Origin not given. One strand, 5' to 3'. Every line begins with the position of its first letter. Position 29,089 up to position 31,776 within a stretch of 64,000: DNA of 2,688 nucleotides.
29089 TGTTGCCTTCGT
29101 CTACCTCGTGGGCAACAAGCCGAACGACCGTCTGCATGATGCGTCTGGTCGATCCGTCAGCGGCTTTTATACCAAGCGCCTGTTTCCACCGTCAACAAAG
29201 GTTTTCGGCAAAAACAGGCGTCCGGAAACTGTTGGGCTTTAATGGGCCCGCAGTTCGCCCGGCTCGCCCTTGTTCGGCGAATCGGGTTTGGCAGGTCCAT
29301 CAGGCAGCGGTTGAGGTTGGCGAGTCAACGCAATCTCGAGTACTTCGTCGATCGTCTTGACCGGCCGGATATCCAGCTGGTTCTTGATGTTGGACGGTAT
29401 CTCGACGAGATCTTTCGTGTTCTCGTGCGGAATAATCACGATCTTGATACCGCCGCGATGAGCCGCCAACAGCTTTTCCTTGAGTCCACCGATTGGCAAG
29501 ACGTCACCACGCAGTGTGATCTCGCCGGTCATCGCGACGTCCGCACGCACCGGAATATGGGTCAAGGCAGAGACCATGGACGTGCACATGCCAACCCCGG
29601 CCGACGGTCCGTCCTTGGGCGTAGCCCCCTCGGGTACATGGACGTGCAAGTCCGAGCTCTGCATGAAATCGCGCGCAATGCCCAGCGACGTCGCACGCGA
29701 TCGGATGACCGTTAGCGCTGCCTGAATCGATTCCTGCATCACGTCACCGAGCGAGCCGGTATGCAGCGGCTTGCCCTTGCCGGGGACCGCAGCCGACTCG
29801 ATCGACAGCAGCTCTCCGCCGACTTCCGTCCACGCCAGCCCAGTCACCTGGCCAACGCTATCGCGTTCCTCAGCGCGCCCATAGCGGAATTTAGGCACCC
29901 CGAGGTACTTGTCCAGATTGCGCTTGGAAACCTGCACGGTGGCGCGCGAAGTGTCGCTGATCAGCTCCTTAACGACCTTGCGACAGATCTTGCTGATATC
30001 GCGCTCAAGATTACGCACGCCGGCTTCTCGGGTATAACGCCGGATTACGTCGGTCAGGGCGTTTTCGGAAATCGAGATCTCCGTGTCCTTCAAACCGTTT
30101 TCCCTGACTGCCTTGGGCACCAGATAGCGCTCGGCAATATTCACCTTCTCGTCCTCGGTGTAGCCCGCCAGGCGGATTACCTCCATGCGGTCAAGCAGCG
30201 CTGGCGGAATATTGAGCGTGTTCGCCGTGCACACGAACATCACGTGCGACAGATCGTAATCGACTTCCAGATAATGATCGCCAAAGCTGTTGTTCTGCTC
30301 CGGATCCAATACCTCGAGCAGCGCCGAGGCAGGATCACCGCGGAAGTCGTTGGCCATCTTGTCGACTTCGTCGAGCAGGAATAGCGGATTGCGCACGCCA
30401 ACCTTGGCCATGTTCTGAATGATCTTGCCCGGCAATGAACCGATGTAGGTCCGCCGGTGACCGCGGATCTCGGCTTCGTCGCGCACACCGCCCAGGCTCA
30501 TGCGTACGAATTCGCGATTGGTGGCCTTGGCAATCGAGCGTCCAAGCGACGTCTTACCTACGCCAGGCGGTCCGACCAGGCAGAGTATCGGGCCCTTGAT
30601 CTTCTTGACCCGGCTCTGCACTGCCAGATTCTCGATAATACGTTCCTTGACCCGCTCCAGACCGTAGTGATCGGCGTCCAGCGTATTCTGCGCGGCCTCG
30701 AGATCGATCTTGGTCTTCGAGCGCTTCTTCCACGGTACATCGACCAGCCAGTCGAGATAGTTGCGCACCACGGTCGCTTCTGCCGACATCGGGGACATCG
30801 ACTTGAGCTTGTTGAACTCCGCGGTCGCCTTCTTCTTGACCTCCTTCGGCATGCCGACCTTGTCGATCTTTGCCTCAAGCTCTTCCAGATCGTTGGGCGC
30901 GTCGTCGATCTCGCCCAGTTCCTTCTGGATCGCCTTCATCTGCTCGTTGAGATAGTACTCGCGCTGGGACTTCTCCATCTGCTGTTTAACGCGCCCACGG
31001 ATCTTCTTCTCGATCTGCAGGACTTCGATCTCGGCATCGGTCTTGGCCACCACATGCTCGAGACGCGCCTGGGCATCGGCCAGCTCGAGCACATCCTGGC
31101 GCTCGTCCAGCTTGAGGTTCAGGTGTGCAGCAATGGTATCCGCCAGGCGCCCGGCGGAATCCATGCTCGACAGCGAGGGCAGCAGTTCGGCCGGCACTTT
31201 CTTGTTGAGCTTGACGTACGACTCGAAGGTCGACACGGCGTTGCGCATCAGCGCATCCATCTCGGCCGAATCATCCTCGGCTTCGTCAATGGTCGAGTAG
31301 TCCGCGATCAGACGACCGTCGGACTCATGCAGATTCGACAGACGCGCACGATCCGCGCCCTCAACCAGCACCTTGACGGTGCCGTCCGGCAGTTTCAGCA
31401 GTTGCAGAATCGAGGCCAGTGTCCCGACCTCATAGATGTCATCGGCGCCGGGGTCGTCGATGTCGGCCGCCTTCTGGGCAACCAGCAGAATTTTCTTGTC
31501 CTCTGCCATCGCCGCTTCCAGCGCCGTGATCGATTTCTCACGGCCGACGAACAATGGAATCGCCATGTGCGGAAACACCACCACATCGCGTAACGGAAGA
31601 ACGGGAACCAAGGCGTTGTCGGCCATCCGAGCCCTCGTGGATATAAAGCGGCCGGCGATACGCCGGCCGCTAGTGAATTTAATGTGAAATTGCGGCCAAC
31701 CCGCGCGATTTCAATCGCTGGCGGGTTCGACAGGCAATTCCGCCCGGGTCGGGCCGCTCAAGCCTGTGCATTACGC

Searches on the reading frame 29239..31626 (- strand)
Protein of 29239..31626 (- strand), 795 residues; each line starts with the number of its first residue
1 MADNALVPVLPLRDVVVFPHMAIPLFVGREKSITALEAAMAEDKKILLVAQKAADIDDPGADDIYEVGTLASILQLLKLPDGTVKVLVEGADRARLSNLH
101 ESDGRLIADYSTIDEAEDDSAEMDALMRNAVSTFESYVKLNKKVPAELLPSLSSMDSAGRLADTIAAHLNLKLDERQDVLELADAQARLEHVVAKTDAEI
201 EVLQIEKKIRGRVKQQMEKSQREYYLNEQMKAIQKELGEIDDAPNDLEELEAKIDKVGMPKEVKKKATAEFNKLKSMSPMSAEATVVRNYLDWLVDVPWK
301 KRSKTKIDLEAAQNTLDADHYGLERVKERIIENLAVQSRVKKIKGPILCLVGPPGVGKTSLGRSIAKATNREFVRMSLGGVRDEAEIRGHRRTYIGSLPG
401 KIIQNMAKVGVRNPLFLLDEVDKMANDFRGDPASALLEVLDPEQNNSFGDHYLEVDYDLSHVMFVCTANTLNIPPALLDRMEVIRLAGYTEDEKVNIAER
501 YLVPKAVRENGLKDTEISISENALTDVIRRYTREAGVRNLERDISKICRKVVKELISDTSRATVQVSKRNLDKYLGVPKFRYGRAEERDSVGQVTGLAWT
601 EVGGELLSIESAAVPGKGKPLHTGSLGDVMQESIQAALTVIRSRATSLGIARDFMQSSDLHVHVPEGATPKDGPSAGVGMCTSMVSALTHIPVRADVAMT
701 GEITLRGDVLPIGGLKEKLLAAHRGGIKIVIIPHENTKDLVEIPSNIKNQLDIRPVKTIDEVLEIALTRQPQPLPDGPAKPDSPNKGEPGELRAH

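Call 35: find_related_loci(query=window:29239-31626:-, collection=genome_contigs, flank=500)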
Query window:29239-31626:- (795 aa) in genome_contigs; peptide patterns used: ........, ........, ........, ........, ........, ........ (x = any residue, [..] = any of these).
600 stretches matched a pattern (row limit reached: there are more); 591 encode a relative of the query (tblastn E <= 1e-3); the best 80 are kept; 80 distinct loci.
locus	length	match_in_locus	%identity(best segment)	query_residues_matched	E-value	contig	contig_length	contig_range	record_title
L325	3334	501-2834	72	4-780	0e+0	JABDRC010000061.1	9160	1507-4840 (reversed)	MAG: Halobacteria archaeon isolate Site_C19 k127_1144602, whole genome shotgun sequence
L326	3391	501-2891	72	1-795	0e+0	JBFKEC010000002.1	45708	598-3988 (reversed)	MAG: Oceanococcus sp. isolate Mix_sand20.2022.06.G.76 k141_541181_length_45708_cov_15.8529, whole genome shotgun sequenc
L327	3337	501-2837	73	2-780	0e+0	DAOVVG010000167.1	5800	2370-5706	MAG TPA_asm: Gammaproteobacteria bacterium isolate CSMAG_1699 CSMAG_1699_k141_2733605_length_5800_cov_13.0000, whole gen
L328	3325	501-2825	73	7-780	0e+0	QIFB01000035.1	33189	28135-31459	MAG: Gammaproteobacteria bacterium isolate SZUA-186 Ga0063294_10000275, whole genome shotgun sequence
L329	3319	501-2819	73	2-773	0e+0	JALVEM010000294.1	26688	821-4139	MAG: Thiohalobacter sp. isolate 134-614_metabat2_scaf2bin.111 134-614_scaffold_443_c1, whole genome shotgun sequence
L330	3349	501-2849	72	2-788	0e+0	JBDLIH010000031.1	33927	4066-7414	MAG: Pseudomonadota bacterium isolate MAG020 MAG020_31, whole genome shotgun sequence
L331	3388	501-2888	71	5-795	0e+0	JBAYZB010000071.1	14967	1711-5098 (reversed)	MAG: Gammaproteobacteria bacterium isolate SO_2017_CLC_44 scaffold_5916_c1_PH3_2017, whole genome shotgun sequence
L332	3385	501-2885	71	6-795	0e+0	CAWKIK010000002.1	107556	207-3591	MAG: uncultured Gammaproteobacteria bacterium isolate MFD01721.bin.1.106 genome assembly, contig: contig_14775, whole ge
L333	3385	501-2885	71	6-795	0e+0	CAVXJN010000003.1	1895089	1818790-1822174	MAG: uncultured Gammaproteobacteria bacterium isolate MFD05684.bin.1.125 genome assembly, contig: contig_43423, whole ge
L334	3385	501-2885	71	6-795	0e+0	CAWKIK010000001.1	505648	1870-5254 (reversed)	MAG: uncultured Gammaproteobacteria bacterium isolate MFD01721.bin.1.106 genome assembly, contig: contig_10289, whole ge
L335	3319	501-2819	73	3-774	0e+0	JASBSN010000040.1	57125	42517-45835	MAG: Thiogranum sp. isolate BWSM_138 k141_1281389, whole genome shotgun sequence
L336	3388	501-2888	71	6-795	0e+0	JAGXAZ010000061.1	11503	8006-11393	MAG: Gammaproteobacteria bacterium isolate REEB89 contig-150_7446, whole genome shotgun sequence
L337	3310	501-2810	73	6-775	0e+0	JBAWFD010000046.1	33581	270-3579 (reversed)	MAG: Gammaproteobacteria bacterium isolate MFD05722_ilm_asm_bin28 k127_354767, whole genome shotgun sequence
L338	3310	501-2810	72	5-773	0e+0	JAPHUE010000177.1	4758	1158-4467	MAG: Sedimenticola sp. isolate N3M-Bin_5 c_000001067855, whole genome shotgun sequence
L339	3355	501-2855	71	7-791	0e+0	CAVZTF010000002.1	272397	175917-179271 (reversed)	MAG: uncultured Gammaproteobacteria bacterium isolate MFD09730.bin.1.56 genome assembly, contig: contig_18099, whole gen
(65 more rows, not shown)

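Call 49: find_encoding_contigs(protein=window:29239-31626:-, flank=10000, max_places=1)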
Protein window:29239-31626:- (795 aa): 3 contigs read that carry it; 1 place shown.
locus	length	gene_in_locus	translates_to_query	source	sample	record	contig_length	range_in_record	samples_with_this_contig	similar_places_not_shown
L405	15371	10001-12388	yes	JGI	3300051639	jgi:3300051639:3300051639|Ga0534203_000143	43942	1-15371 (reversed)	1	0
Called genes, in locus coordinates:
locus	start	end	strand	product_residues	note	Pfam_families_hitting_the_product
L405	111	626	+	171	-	PF00903:Glyoxalase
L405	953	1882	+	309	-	PF04366:Ysc84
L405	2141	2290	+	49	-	-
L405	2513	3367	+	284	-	PF01904:DUF72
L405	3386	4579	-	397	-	PF04892:VanZ-LLP1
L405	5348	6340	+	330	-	PF00248:Aldo_ket_red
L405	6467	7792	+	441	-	PF05697:Trigger_N, PF00254:FKBP_C, PF05698:Trigger_C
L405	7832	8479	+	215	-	PF00574:CLP_protease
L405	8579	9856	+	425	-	PF06689:zf-C4_ClpX, PF01078:Mg_chelatase (faint), PF05496:RuvB_N (faint), PF00004:AAA, PF07724:AAA_2, PF07728:AAA_5 (faint), PF13401:AAA_22 (faint), PF10431:ClpB_D2-small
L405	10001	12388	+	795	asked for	PF02190:LON_substr_bdg, PF00004:AAA, PF07728:AAA_5, PF22667:Lon_lid, PF05362:Lon_C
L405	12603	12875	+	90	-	PF00216:Bac_DNA_binding, PF18291:HU-HIG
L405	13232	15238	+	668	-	PF13623:SurA_N_2, PF13624:SurA_N_3, PF13145:Rotamase_2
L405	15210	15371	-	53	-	?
